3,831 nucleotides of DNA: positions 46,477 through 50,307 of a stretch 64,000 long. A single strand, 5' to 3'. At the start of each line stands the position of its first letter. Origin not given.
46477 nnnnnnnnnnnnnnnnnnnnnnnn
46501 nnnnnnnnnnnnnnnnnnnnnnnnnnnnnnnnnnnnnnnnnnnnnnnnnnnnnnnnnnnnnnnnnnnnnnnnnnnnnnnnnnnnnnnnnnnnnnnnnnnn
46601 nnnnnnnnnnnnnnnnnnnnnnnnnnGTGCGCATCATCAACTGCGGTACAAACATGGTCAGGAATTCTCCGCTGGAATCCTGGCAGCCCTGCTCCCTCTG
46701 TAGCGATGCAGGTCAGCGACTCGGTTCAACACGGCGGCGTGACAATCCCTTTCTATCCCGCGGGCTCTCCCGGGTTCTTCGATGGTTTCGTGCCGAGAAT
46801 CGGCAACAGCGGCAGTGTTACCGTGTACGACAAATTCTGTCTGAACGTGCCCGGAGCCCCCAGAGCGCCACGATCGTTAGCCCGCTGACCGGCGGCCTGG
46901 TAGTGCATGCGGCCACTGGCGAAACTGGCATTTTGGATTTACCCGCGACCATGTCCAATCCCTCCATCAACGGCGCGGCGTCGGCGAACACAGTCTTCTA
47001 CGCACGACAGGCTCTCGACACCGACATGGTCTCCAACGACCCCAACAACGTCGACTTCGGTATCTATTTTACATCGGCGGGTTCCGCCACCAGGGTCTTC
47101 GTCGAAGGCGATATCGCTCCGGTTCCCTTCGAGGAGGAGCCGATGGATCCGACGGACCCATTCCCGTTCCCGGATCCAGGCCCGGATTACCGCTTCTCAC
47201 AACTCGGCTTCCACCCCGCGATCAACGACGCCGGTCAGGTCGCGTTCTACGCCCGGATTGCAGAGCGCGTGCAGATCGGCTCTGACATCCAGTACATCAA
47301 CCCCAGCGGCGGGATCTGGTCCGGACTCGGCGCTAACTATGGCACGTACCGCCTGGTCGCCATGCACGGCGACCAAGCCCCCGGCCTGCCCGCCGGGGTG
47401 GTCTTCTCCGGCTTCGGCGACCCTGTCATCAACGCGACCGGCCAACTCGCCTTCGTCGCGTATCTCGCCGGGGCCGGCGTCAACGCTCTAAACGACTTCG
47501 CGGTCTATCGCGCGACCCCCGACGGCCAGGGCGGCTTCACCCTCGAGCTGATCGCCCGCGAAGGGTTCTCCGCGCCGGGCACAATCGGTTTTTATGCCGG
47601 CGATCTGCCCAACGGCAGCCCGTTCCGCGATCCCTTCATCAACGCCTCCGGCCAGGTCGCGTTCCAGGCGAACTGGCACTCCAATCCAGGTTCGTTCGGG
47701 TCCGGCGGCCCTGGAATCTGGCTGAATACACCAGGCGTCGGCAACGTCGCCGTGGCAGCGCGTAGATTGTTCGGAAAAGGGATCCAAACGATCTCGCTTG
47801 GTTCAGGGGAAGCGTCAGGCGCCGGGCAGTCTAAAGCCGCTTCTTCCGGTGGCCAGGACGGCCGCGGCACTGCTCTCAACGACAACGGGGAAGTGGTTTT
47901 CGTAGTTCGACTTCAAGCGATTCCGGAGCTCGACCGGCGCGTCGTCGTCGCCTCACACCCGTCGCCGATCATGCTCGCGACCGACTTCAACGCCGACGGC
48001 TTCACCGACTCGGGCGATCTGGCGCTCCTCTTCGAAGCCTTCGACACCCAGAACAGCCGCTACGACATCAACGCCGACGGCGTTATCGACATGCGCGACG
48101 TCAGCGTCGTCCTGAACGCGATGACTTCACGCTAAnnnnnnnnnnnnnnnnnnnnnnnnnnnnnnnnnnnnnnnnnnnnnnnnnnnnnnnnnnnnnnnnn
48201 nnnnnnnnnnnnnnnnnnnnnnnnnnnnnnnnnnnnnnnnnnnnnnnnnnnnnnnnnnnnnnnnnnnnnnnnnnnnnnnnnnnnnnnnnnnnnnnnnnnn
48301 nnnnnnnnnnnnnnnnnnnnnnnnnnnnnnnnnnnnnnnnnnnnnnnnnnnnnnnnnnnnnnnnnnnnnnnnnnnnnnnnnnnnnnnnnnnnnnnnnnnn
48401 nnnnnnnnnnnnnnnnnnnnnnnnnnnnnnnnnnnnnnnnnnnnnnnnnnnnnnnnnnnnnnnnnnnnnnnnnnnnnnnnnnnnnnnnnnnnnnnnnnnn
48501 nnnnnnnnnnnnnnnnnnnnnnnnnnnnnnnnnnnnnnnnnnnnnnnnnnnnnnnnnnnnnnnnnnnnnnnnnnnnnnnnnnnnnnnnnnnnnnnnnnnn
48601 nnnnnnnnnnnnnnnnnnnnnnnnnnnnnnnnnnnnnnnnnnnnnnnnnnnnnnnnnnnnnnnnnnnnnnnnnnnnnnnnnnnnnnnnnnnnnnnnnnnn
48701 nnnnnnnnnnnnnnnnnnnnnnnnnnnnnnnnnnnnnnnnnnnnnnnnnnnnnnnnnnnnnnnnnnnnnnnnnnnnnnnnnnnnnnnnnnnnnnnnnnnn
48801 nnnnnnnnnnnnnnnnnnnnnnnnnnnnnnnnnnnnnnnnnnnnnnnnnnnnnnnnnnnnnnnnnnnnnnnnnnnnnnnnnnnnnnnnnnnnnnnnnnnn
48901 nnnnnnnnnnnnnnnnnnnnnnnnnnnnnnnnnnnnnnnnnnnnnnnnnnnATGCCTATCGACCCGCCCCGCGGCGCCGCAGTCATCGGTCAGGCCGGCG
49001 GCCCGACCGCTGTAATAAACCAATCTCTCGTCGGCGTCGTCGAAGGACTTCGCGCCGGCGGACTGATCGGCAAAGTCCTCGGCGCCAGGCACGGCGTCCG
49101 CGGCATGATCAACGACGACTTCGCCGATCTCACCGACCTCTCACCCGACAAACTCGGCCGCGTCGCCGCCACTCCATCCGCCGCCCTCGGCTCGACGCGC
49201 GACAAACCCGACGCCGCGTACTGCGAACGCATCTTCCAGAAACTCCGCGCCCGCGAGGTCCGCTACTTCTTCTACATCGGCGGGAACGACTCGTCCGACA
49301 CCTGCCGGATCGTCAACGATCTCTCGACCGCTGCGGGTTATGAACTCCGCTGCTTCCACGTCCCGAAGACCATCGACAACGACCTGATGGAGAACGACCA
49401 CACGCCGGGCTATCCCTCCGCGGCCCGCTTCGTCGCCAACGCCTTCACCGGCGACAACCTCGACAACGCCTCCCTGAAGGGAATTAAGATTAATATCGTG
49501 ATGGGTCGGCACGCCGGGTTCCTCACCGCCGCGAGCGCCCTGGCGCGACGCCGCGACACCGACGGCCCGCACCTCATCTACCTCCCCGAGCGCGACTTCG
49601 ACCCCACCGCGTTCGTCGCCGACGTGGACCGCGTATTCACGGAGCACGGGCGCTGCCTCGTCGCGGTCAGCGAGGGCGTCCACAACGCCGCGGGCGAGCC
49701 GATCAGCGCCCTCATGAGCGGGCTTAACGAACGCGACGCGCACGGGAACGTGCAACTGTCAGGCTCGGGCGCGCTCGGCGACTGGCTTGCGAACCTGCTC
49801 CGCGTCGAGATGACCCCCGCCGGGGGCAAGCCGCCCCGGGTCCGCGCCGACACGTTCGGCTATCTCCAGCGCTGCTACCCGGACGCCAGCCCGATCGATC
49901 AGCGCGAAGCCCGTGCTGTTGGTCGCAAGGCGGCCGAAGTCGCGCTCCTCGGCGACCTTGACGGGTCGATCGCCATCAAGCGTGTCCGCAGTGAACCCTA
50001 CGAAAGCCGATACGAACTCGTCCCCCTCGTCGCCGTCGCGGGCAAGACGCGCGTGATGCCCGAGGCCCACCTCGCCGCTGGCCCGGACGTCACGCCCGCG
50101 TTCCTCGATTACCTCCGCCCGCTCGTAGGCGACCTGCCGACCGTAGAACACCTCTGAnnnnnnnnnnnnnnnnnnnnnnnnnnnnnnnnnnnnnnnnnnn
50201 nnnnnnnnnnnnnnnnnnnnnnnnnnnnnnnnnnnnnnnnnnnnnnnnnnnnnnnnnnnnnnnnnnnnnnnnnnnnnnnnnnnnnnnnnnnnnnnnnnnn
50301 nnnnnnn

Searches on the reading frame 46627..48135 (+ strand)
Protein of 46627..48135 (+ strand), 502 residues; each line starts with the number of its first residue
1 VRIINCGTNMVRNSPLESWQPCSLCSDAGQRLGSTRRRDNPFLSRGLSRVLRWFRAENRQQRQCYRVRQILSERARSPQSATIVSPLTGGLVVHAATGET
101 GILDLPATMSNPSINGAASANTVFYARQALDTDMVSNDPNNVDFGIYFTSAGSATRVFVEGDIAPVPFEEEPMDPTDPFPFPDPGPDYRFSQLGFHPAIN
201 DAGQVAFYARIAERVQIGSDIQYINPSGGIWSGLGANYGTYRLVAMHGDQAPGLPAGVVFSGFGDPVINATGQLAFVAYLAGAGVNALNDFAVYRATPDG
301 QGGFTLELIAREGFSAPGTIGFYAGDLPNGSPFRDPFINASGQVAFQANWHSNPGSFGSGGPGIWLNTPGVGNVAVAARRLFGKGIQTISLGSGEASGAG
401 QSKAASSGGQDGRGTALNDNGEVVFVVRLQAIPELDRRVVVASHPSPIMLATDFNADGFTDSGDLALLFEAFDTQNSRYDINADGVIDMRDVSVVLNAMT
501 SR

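Call 38: search_protein_families(library=pfam, proteins=[window:46627-48135:+], max_evalue=0.01)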
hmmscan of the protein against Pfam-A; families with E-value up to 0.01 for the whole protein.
window:46627-48135:+ (502 aa): 2 families
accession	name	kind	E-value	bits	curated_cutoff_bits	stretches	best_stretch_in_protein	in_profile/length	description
PF24251.1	DUF7453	-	5.4e-34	118.3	26.2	1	184-429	220-438/460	Family of unknown function (DUF7453)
PF00404.24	Dockerin_1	-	1.6e-05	25.5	22.9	1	452-498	2-55/57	Dockerin type I domain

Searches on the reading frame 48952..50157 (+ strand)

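Call 58: search_protein_families(library=pfam, proteins=[window:48952-50157:+], max_evalue=0.0001)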
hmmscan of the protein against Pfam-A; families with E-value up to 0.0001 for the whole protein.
window:48952-50157:+ (401 aa): 1 family
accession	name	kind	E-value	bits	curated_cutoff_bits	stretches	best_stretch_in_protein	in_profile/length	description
PF00365.25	PFK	-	3.2e-44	151.8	30.9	1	11-330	3-276/277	Phosphofructokinase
